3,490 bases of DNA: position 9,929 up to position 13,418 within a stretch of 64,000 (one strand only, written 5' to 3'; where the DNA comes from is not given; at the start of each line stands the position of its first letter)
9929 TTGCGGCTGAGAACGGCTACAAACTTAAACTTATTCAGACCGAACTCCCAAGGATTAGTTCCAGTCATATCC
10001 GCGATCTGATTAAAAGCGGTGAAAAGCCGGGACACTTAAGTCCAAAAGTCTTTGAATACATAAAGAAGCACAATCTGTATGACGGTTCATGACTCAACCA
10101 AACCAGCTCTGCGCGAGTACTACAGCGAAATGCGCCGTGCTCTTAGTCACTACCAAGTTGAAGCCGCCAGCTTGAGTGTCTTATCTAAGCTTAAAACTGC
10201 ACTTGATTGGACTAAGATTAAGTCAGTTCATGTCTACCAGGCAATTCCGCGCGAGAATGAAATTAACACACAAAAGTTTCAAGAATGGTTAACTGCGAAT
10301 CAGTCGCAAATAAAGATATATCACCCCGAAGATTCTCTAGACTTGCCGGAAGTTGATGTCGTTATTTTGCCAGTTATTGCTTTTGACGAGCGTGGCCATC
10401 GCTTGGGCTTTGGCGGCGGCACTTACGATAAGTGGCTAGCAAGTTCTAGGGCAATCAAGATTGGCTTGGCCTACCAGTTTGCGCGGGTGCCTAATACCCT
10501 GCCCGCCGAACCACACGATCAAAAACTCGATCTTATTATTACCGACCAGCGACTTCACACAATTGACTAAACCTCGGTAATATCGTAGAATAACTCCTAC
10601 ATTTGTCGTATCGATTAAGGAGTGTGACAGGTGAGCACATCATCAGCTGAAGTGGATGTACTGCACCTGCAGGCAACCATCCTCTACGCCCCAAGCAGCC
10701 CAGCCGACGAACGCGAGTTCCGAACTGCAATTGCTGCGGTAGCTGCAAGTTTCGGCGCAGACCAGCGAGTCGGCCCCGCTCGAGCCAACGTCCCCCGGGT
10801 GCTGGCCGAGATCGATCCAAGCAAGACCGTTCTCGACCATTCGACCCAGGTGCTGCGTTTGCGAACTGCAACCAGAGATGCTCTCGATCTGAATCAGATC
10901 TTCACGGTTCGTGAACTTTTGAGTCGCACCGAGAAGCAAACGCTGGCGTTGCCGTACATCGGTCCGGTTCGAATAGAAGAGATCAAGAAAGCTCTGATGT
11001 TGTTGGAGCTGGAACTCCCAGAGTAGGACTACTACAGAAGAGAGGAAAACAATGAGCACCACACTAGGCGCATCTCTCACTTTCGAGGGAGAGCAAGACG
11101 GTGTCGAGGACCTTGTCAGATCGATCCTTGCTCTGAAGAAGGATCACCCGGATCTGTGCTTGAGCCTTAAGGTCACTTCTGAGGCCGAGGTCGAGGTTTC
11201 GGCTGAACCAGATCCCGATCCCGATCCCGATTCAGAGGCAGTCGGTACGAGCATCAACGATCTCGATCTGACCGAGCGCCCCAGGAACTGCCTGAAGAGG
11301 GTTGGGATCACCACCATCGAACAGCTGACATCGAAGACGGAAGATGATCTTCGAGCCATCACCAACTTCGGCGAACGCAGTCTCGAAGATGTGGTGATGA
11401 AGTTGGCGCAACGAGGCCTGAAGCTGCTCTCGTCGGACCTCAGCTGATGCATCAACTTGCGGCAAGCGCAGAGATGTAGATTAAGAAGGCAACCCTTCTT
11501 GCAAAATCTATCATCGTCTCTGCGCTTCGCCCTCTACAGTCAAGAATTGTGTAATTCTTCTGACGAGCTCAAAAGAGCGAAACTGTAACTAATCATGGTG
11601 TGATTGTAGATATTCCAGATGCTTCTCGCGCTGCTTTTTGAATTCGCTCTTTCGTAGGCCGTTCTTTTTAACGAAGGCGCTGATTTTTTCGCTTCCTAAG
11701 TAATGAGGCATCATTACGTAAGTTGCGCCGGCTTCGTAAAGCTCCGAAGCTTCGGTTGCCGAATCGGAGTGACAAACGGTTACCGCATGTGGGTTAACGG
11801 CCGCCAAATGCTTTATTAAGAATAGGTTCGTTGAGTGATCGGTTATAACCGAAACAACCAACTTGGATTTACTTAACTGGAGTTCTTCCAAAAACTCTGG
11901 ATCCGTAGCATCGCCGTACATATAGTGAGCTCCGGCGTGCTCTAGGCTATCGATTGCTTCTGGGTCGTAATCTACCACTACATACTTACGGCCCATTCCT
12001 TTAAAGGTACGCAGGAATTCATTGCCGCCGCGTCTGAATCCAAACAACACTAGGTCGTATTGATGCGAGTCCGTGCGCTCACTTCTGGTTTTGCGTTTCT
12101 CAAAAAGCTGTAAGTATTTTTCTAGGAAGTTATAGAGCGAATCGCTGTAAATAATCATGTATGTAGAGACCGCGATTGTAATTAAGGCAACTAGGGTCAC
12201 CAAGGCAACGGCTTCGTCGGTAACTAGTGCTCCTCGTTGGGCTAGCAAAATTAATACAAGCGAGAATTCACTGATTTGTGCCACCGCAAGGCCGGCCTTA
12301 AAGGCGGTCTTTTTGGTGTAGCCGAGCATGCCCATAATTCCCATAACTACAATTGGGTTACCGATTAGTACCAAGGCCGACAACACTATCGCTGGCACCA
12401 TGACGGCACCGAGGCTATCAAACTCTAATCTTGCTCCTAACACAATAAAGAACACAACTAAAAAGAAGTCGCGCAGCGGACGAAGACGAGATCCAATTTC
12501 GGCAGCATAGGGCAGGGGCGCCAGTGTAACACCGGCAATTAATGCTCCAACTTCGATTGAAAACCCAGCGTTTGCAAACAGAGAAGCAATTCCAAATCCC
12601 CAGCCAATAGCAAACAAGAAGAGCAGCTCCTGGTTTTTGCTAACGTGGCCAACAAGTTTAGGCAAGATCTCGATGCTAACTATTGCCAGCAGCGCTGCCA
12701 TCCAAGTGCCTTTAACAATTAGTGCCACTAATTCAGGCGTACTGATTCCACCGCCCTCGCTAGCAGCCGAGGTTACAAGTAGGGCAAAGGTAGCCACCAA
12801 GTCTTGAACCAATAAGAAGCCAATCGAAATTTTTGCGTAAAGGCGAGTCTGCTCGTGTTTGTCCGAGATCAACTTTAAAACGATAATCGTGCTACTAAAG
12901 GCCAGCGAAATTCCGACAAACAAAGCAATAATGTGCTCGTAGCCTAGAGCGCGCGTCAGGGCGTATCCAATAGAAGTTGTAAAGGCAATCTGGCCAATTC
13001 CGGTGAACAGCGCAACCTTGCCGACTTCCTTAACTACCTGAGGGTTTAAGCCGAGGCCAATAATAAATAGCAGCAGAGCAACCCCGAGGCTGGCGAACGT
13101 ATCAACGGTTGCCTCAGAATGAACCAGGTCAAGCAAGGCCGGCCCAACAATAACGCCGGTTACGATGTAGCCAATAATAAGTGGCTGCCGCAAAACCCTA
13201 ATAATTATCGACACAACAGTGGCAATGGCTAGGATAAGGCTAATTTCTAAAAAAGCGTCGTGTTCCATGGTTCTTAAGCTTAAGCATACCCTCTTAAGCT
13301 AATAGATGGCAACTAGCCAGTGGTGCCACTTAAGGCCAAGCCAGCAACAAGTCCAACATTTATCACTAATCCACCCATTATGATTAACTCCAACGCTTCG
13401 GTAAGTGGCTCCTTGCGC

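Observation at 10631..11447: GC-rich islet encoding two tandem 131-aa stand-alone RNA polymerase alpha-CTD-like proteins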

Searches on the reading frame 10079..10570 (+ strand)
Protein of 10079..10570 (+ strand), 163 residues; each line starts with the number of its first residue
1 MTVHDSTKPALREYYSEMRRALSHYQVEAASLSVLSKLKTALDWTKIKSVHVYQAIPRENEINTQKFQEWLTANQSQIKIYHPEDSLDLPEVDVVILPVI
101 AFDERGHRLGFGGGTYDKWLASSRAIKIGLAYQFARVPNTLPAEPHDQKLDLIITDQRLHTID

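Call 4: search_protein_families(library=pfam, proteins=[window:10079-10570:+], max_evalue=1)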
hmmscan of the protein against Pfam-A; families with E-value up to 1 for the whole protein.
window:10079-10570:+ (163 aa): 1 family
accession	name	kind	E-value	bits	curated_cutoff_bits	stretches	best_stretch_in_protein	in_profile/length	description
PF01812.26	5-FTHF_cyc-lig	-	1.6e-24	87.3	27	2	75-155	97-185/186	5-formyltetrahydrofolate cyclo-ligase family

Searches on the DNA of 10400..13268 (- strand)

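Call 42: search_rna_families(source=window, start=10400, end=11700, threshold=evalue, max_evalue=1)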
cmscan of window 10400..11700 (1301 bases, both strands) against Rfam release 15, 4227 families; matches with E-value up to 1: 1.
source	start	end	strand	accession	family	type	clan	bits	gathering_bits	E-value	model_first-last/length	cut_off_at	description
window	11534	11588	+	RF00008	Hammerhead_3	Gene; ribozyme;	CL00010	45.7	48.5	1.7e-08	1-54/54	no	Hammerhead ribozyme (type III)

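Call 99: search_rna_families(sources=[L073, L074, L075, L076], threshold=evalue, max_evalue=0.01, show_alignments=2)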
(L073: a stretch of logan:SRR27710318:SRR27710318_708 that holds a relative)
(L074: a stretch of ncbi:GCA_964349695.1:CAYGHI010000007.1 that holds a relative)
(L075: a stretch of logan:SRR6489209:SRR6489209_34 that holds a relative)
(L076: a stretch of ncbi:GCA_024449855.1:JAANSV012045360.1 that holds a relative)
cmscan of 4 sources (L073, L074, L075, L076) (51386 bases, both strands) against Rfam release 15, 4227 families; matches with E-value up to 0.01: 5.
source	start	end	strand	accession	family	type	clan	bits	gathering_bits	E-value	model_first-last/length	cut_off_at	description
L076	16549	16805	+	RF00028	Intron_gpI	Intron;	-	88.7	50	2.1e-21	1-253/253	no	Group I catalytic intron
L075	14650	14721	+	RF00005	tRNA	Gene; tRNA;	CL00001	70.9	29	1.4e-13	1-71/71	no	tRNA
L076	12568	12646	-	RF01689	AdoCbl-II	Cis-reg; riboswitch;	CL00101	48.8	36.5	7.2e-09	1-81/81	no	AdoCbl-II (Cobalamin/B12) riboswitch aptamer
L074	6813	6867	-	RF00008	Hammerhead_3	Gene; ribozyme;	CL00010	46.2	48.5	4.7e-07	1-54/54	no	Hammerhead ribozyme (type III)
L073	5654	5787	-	RF00174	Cobalamin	Cis-reg; riboswitch;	CL00101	29.8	31.5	0.00082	1-189/189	no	Cobalamin riboswitch aptamer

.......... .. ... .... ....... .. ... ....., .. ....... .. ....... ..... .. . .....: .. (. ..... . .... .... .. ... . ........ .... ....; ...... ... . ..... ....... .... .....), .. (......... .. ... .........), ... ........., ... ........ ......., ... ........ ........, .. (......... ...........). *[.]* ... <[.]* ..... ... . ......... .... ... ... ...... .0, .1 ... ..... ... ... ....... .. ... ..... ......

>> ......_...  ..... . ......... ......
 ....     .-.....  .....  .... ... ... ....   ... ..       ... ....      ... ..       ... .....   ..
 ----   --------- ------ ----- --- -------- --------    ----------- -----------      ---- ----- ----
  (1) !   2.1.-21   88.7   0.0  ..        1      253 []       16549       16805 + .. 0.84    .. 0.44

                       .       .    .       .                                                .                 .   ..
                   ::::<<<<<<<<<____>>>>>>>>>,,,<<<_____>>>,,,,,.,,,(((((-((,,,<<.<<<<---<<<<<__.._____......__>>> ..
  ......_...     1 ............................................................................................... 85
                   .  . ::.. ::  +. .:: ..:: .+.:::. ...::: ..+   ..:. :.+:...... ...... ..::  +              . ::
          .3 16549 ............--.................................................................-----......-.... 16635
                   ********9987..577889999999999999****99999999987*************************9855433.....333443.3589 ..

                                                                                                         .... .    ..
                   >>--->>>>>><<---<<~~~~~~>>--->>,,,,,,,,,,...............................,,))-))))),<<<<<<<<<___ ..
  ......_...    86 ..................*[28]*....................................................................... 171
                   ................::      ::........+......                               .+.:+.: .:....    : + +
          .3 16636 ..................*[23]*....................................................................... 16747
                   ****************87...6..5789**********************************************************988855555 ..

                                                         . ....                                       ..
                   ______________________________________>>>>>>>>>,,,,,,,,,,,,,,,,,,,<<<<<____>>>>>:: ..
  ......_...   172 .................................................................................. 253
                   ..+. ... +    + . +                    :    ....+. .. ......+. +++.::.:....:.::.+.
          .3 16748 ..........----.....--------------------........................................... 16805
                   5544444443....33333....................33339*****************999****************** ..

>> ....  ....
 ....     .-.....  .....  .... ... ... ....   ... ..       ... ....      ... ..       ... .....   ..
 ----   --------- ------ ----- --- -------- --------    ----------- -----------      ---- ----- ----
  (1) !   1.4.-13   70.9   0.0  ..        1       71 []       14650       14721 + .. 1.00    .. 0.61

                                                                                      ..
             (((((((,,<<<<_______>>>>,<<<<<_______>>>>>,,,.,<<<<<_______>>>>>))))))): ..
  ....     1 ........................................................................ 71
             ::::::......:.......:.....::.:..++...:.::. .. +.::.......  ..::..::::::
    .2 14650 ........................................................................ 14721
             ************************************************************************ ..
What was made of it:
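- The hammerhead is absent from empty-site relatives (call 99).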
